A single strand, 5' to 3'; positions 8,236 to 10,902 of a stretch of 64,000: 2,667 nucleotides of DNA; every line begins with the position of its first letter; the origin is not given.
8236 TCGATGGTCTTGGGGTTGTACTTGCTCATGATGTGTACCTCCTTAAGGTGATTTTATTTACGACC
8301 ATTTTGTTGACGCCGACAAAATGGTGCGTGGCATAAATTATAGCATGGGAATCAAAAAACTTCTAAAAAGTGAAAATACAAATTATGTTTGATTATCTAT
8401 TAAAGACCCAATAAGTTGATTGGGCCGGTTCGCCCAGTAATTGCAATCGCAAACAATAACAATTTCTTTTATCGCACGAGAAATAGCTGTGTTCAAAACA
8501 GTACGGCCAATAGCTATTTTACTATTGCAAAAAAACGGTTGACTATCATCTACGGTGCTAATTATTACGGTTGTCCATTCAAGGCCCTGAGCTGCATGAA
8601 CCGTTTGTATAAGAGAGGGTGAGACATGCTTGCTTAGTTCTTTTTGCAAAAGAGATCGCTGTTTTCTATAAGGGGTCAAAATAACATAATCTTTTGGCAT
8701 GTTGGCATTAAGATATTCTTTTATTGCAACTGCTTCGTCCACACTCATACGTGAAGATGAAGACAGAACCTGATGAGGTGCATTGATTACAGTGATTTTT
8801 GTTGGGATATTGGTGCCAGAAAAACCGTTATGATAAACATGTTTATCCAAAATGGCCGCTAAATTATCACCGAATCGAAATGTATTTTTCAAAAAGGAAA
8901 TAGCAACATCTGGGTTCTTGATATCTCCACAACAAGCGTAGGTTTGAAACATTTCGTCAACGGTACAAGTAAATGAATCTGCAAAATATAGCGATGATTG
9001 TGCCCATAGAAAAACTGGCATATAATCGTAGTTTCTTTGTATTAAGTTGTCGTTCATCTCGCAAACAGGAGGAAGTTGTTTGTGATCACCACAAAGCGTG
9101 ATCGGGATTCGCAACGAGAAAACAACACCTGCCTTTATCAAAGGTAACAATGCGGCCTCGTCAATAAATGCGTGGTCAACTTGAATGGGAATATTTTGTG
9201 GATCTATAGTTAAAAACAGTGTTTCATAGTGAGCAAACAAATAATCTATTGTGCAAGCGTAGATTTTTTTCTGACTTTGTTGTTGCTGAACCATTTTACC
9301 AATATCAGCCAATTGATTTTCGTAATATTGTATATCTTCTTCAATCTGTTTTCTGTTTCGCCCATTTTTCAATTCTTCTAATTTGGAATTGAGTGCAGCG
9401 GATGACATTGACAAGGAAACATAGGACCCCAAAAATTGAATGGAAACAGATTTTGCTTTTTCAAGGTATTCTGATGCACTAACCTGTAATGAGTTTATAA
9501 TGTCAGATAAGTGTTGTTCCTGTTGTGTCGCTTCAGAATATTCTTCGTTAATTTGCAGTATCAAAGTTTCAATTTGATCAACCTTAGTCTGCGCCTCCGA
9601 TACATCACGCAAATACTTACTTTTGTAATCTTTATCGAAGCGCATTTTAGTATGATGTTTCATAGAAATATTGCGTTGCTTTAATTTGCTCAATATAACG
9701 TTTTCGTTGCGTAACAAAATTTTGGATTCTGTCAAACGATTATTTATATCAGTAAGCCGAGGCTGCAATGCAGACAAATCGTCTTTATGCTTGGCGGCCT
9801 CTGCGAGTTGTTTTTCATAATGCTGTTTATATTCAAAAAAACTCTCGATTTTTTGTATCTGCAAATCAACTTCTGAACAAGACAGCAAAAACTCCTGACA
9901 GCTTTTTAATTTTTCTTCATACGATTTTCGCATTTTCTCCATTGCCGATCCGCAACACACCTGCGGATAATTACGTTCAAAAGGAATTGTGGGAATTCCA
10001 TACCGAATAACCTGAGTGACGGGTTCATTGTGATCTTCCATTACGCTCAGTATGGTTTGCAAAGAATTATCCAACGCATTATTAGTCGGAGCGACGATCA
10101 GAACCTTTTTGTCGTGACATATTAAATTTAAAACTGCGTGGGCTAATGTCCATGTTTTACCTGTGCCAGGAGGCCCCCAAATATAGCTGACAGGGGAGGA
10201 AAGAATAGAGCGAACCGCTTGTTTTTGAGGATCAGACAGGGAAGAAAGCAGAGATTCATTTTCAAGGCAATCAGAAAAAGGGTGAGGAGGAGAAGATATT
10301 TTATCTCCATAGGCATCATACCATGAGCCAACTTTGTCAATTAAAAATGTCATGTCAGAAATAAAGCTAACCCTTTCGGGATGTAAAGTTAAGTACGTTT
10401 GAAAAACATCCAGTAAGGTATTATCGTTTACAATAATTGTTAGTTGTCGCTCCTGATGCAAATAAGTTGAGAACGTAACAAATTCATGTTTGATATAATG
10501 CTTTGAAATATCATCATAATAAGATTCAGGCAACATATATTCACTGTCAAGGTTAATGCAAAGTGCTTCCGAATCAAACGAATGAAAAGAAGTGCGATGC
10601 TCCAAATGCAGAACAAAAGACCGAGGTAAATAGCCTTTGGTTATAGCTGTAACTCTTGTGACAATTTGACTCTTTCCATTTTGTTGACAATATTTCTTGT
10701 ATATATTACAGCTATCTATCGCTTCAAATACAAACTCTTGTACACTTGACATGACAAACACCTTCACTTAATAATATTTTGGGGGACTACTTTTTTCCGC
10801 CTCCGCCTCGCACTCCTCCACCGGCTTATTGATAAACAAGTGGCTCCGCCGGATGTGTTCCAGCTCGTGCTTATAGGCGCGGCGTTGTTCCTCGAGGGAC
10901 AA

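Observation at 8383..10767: Helicase architecture: unassigned ~175-aa head, and a core split by a ~225-aa coiled-coil insertion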

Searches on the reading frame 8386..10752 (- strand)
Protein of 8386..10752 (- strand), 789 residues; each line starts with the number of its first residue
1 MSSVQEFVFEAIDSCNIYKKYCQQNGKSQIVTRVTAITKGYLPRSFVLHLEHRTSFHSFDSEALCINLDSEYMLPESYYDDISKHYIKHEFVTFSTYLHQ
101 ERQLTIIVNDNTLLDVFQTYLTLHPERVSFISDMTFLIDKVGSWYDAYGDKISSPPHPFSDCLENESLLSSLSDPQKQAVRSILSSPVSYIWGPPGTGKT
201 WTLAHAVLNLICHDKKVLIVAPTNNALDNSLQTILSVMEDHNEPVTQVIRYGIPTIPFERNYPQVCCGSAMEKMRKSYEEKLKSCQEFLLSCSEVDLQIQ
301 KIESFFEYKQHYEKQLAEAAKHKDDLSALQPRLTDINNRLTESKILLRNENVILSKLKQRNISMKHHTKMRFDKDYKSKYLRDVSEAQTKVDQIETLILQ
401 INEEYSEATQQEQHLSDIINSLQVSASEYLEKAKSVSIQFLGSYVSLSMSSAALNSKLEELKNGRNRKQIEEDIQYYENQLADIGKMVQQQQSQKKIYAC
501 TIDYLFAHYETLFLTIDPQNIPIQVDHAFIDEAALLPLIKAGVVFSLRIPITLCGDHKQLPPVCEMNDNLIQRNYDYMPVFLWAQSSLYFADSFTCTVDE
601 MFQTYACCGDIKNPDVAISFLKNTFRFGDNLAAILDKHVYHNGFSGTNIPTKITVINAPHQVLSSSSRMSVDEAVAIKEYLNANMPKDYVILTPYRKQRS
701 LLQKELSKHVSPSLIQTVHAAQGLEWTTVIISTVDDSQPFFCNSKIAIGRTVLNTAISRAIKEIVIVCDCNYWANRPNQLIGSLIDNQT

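Call 3: search_protein_families(library=pfam, proteins=[window:8386-10752:-], max_evalue=1)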
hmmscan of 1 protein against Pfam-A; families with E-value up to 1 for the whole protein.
window:8386-10752:- (789 aa): 17 families
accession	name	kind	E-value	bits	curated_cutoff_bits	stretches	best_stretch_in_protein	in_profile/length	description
PF13086.12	AAA_11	-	2.1e-23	83.8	27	2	172-356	2-199/257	AAA domain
PF13087.12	AAA_12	-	1.7e-11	44.5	27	1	684-770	109-194/195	AAA domain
PF13245.12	AAA_19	-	3.9e-10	40.5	25.1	1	176-229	1-56/134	AAA domain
PF13604.12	AAA_30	-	8.2e-10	39.2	27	1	172-229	2-61/191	AAA domain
PF04851.21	ResIII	-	3.2e-07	30.8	22.5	1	172-245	4-84/164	Type III restriction enzyme, res subunit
PF13361.12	UvrD_C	-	3.8e-07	30.3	25.6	2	685-766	256-345/350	UvrD-like helicase C-terminal domain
PF01443.25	Viral_helicase1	-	3.5e-05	24.2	21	1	701-767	171-227/228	Viral superfamily 1 RNA helicase core domain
PF05127.21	NAT10_TcmA_helicase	-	0.00013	22.3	22.7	1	191-241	2-53/176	RNA cytidine acetyltransferase NAT10/TcmA, helicase domain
PF13538.12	UvrD_C_2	-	0.00023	21.4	27.4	1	715-767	4-52/52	UvrD-like helicase C-terminal domain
PF00270.35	DEAD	-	0.00026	21.2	26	1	175-240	3-71/167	DEAD/DEAH box helicase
PF02562.22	PhoH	-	0.0018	18.2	27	1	173-244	6-78/205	PhoH-like protein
PF00580.27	UvrD-helicase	-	0.0052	16.9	23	1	173-414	2-185/271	UvrD/REP helicase N-terminal domain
PF13401.12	AAA_22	-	0.0066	17.2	27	1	189-239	8-59/130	AAA domain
PF05970.20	PIF1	-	0.018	15.1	25.9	0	172-223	2-59/223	PIF1-like helicase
PF25199.1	nSTAND_NTPase5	-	0.02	15.1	34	1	187-239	42-94/145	Novel STAND NTPase 5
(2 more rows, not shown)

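Call 4: search_protein_families(library=padloc, proteins=[window:8386-10752:-], max_evalue=1)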
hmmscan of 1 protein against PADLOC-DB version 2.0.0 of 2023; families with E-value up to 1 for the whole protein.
window:8386-10752:- (789 aa): 15 families
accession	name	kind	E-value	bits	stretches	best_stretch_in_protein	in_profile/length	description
PDLC03920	MkoA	-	7.2e-30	102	2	164-565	608-832/1112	-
PDLC03924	MkoC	-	2.5e-23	80.2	2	525-779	671-953/1136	-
PDLC03921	MkoA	-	2.5e-22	76.5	2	167-413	1026-1264/1607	-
PDLC01734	typeIV_RecD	-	1.8e-09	34.4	2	165-226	334-394/763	RecD_0_IVD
PDLC04140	mad8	-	1.5e-07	29.3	1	187-402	28-164/314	mads_8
PDLC05065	PDC-S68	-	1.6e-06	24.2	1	176-225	610-659/1221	-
PDLC01087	C3a187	-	5.5e-06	23.5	2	174-236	199-259/559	NERD+UvrD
PDLC02895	DpdJ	-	1e-05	20.6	2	174-253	49-134/2112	DpdJ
PDLC05009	PDC-S37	-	4.4e-05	19.4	1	191-228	313-350/1550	-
PDLC00144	GajB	-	5.7e-05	19.9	1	715-767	470-519/559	UrvD helicase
PDLC01148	RecD_like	-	0.00023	17.6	1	171-225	313-367/719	RecD/Tra ATPase fused to N-terminal HHH domain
PDLC00103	GajB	-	0.00061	16.8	1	715-767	523-575/612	UrvD helicase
PDLC00130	GajB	-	0.0019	14.5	1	715-783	511-583/589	UrvD helicase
PDLC03865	LmuB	-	0.0051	13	1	280-497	270-492/1007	-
PDLC04173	GajB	-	0.015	12.3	1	182-227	5-49/471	-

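Call 5: search_protein_families(library=ncbifam, proteins=[window:8386-10752:-], max_evalue=1)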
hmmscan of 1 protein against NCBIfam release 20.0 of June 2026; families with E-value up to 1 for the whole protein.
window:8386-10752:- (789 aa): 7 families
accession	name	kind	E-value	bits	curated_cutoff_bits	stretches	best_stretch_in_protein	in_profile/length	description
TIGR00376.1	TIGR00376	hypoth_equivalog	9.7e-25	87.1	348.9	2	156-255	143-236/639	IGHMBP2 family helicase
NF040671.1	PLuB_AAA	exception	2.1e-19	68.5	999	3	170-241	814-886/1256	PLuB system helicase-like protein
TIGR01448.2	helicase_RecD2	equivalog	2.9e-15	55.5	500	2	170-226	315-371/713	SF1B family DNA helicase RecD2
TIGR01447.1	recD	equivalog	1.2e-10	40.6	310.15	2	162-227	139-209/597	exodeoxyribonuclease V subunit alpha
NF058533.1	antiphage_ProA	equivalog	5.9e-06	24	1500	1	191-228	669-706/1903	anti-phage protein ProA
NF008127.0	PRK10875.1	equivalog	0.0018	16.9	671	1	173-226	158-215/619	exodeoxyribonuclease V subunit alpha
NF042953.1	Hhe_antiphage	equivalog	0.052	10.9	2000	1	191-228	346-383/1797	DUF4011 domain-containing anti-phage protein Hhe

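Call 12: find_homologous_proteins(query=window:8386-10752:-)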
Query window:8386-10752:- (789 aa): 379 proteins with E <= 0.001 among 8000 candidates; the best 120 are listed.
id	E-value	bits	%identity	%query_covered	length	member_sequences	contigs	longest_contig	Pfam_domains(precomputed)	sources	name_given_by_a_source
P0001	4.1e-277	940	55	100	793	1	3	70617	PF13087.13,PF13086.13,PF01443.25,PF13604.13,PF13245.13,PF04851.22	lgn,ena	-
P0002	6.5e-271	919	53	100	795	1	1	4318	PF13087.13,PF13086.13,PF05127.22,PF13604.13,PF13245.13,PF04851.22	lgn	-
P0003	1.6e-263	895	51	100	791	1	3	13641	PF13087.13,PF13086.13,PF05127.22,PF01443.25,PF13604.13,PF13245.13,PF04851.22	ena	-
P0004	2.9e-261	887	52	100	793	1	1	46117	PF13087.13,PF13086.13,PF13604.13,PF13245.13,PF04851.22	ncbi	-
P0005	2.9e-261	887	52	100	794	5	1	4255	PF13538.13,PF13087.13,PF13086.13,PF01443.25,PF13604.13,PF13245.13,PF04851.22,PF00580.28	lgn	-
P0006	3.9e-253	860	51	100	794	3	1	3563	PF13087.13,PF13086.13,PF05127.22,PF13604.13,PF13245.13,PF04851.22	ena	-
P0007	2.6e-230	785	49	100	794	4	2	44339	PF13538.13,PF13087.13,PF13086.13,PF01443.25,PF13604.13,PF13361.13,PF13245.13,PF00580.28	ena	-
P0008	5.8e-143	496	37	99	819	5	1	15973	PF13087.13,PF13086.13,PF00270.36,PF01443.25,PF13604.13,PF13245.13,PF04851.22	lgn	-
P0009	2.7e-111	391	32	99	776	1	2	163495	PF13538.13,PF13087.13,PF13086.13,PF01443.25,PF13604.13,PF13245.13,PF04851.22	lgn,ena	-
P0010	3.5e-108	381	33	93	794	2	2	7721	PF13087.13,PF13086.13,PF13245.13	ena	-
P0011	6.1e-99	351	36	51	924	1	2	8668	PF13538.13,PF13087.13,PF13086.13,PF13604.13,PF13245.13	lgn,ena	-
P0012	2.7e-96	342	36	53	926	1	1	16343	PF13538.13,PF13087.13,PF13086.13,PF13604.13,PF13245.13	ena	-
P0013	5.8e-96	341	34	83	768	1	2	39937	PF13538.13,PF13087.13,PF13086.13,PF05127.22,PF01443.25,PF13604.13,PF13245.13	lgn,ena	-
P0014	7.7e-88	314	32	84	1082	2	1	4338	PF13538.13,PF13087.13,PF13086.13,PF01443.25,PF13245.13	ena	-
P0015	2.6e-87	312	31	98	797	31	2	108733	PF13538.13,PF13087.13,PF13086.13,PF13604.13,PF13245.13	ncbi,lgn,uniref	ncbi:DEAD/DEAH box helicase [Chryseobacterium indologenes]|uniref:DEAD/DEAH box helicase n=1 Tax=Chr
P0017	3.7e-85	305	30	98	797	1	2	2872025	PF13538.13,PF13087.13,PF13086.13,PF13604.13,PF13245.13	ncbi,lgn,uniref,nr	ncbi:AAA domain-containing protein [Chryseobacterium culicis]|uniref:AAA domain-containing protein n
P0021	3.7e-82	295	37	39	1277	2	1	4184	PF13538.13,PF13087.13,PF13086.13,PF13604.13,PF13245.13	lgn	-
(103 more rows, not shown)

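Call 14: find_encoding_contigs(protein=P0001, flank=6000, max_places=3)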
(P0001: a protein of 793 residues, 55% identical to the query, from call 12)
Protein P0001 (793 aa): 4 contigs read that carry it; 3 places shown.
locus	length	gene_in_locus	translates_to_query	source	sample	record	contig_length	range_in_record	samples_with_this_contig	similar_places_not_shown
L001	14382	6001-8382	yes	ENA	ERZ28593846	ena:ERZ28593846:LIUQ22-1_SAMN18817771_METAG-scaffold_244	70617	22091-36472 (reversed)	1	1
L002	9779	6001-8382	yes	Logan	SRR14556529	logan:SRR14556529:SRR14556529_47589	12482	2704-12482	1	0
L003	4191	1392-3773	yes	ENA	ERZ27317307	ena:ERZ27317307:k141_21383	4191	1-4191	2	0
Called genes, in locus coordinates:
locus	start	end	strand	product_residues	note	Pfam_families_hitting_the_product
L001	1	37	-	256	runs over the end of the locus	PF11932:DUF3450 (weak)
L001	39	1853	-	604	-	PF02195:ParB_N, PF17762:HTH_ParB (weak)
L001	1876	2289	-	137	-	-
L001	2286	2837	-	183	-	-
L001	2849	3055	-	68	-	-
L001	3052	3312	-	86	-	-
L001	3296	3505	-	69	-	-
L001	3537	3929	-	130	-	PF01381:HTH_3 (weak)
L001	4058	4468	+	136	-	-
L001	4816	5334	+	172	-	PF13443:HTH_26 (weak)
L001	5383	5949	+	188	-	PF06114:Peptidase_M78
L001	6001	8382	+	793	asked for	PF04851:ResIII (weak), PF13086:AAA_11, PF13604:AAA_30, PF01443:Viral_helicase1 (faint), PF13245:AAA_19, PF13087:AAA_12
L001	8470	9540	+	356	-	PF14659:Phage_int_SAM_3 (faint), PF00589:Phage_integrase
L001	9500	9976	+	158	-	-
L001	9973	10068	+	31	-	-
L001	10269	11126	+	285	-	PF04474:DUF554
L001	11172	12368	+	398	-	PF13303:PTS_EIIC_2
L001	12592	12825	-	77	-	PF13560:HTH_31, PF01381:HTH_3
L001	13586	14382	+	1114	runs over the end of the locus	PF02687:FtsX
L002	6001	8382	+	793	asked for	PF04851:ResIII (weak), PF13086:AAA_11, PF13604:AAA_30, PF01443:Viral_helicase1 (faint), PF13245:AAA_19, PF13087:AAA_12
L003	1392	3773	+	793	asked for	PF04851:ResIII (weak), PF13086:AAA_11, PF13604:AAA_30, PF01443:Viral_helicase1 (faint), PF13245:AAA_19, PF13087:AAA_12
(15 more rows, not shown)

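Call 15: find_encoding_contigs(protein=P0004, flank=6000, max_places=2)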
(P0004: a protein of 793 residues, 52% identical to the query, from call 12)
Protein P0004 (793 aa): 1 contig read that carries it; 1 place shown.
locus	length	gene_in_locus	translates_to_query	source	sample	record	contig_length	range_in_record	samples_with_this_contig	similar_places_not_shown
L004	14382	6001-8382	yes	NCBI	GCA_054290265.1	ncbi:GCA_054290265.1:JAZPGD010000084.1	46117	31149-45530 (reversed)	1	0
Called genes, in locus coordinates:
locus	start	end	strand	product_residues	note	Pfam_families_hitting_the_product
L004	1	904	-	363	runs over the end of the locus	PF11300:DUF3102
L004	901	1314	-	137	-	-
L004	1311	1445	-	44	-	-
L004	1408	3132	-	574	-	PF14284:PcfJ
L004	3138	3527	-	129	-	-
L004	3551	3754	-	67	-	-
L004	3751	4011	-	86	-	-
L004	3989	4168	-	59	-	-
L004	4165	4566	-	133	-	-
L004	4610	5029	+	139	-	-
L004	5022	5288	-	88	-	-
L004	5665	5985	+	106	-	PF01381:HTH_3 (weak)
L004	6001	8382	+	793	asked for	PF04851:ResIII (weak), PF13086:AAA_11, PF13604:AAA_30, PF13245:AAA_19, PF13087:AAA_12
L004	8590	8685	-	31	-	-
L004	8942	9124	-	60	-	-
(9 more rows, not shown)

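Call 18: find_encoding_contigs(protein=P0015, flank=6000, max_places=2)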
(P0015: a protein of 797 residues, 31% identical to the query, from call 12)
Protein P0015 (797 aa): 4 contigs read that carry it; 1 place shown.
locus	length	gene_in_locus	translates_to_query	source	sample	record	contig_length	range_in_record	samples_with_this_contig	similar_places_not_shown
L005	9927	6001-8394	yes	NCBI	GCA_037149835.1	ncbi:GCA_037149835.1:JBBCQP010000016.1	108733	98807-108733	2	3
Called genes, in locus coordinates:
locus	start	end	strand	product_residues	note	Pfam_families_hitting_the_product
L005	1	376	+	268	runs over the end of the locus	PF00106:adh_short, PF08659:KR, PF13561:adh_short_C2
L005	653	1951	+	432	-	PF06441:EHN, PF00561:Abhydrolase_1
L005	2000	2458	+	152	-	PF02566:OsmC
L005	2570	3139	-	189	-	-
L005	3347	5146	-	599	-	-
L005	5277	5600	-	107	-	-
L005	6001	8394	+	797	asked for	PF13086:AAA_11, PF13245:AAA_19, PF13604:AAA_30 (faint), PF13538:UvrD_C_2 (faint), PF13087:AAA_12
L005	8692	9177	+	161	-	-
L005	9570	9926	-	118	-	?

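Call 19: find_encoding_contigs(protein=P0009, flank=6000, max_places=2)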
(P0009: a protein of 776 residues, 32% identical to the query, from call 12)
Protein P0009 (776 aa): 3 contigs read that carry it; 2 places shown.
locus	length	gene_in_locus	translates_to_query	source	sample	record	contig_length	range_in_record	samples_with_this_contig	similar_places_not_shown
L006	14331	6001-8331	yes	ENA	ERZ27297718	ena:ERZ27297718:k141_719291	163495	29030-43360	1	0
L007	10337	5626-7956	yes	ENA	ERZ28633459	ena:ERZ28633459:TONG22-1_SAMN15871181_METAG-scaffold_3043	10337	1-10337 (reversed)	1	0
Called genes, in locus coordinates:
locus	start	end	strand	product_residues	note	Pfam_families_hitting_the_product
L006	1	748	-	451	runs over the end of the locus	PF11300:DUF3102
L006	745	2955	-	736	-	PF14284:PcfJ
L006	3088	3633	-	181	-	PF24703:DUF7666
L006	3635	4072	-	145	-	-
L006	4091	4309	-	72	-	-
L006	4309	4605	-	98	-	-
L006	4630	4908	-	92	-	-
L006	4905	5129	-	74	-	-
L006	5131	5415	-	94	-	-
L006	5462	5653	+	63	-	-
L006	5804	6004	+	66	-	-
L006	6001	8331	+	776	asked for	PF04851:ResIII (faint), PF13086:AAA_11, PF13245:AAA_19, PF13604:AAA_30 (faint), PF01443:Viral_helicase1 (faint), PF13087:AAA_12, PF13538:UvrD_C_2 (faint)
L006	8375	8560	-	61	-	-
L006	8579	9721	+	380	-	PF00589:Phage_integrase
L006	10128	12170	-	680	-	PF02401:LYTB, PF00575:S1 (weak), PF21710:Spt6_S1 (faint), PF23459:S1_RRP5 (faint), PF00575:S1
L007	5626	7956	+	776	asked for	PF04851:ResIII (faint), PF13086:AAA_11, PF13245:AAA_19, PF13604:AAA_30 (faint), PF01443:Viral_helicase1 (faint), PF13087:AAA_12, PF13538:UvrD_C_2 (faint)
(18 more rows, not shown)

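Call 23: search_protein_families(library=pfam, proteins=[window:8386-10752:-], max_evalue=10)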
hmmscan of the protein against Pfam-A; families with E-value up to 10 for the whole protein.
window:8386-10752:- (789 aa): 17 families
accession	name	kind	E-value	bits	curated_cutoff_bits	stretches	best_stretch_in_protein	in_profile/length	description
PF13086.12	AAA_11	-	2.1e-23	83.8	27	2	172-356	2-199/257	AAA domain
PF13087.12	AAA_12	-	1.7e-11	44.5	27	1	684-770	109-194/195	AAA domain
PF13245.12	AAA_19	-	3.9e-10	40.5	25.1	1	176-229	1-56/134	AAA domain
PF13604.12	AAA_30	-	8.2e-10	39.2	27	1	172-229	2-61/191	AAA domain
PF04851.21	ResIII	-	3.2e-07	30.8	22.5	1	172-245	4-84/164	Type III restriction enzyme, res subunit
PF13361.12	UvrD_C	-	3.8e-07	30.3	25.6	2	685-766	256-345/350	UvrD-like helicase C-terminal domain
PF01443.25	Viral_helicase1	-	3.5e-05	24.2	21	1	701-767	171-227/228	Viral superfamily 1 RNA helicase core domain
PF05127.21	NAT10_TcmA_helicase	-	0.00013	22.3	22.7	1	191-241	2-53/176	RNA cytidine acetyltransferase NAT10/TcmA, helicase domain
PF13538.12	UvrD_C_2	-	0.00023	21.4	27.4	1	715-767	4-52/52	UvrD-like helicase C-terminal domain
PF00270.35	DEAD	-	0.00026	21.2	26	1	175-240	3-71/167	DEAD/DEAH box helicase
PF02562.22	PhoH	-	0.0018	18.2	27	1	173-244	6-78/205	PhoH-like protein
PF00580.27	UvrD-helicase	-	0.0052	16.9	23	1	173-414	2-185/271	UvrD/REP helicase N-terminal domain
PF13401.12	AAA_22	-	0.0066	17.2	27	1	189-239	8-59/130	AAA domain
PF05970.20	PIF1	-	0.018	15.1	25.9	1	172-223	2-59/223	PIF1-like helicase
PF25199.1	nSTAND_NTPase5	-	0.02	15.1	34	1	187-239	42-94/145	Novel STAND NTPase 5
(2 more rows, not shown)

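Call 36: search_protein_families(library=phrogs, proteins=[window:8386-10752:-], max_evalue=0.001)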
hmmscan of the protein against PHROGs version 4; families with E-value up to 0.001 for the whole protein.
window:8386-10752:- (789 aa): 5 families
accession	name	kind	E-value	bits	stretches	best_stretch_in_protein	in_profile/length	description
phrog_25411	-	unknown function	5.5e-27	95.7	2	525-771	354-600/627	-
phrog_325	-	DNA, RNA and nucleotide metabolism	1.3e-15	57.8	1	171-227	470-532/986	Dda-like helicase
phrog_4412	-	DNA, RNA and nucleotide metabolism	1.4e-08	34.6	1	170-228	329-387/743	exonuclease V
phrog_2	-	head and packaging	2e-05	24.6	1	91-334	196-389/807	terminase large subunit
phrog_1967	-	DNA, RNA and nucleotide metabolism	0.00017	21.3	0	168-226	149-208/776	DNA helicase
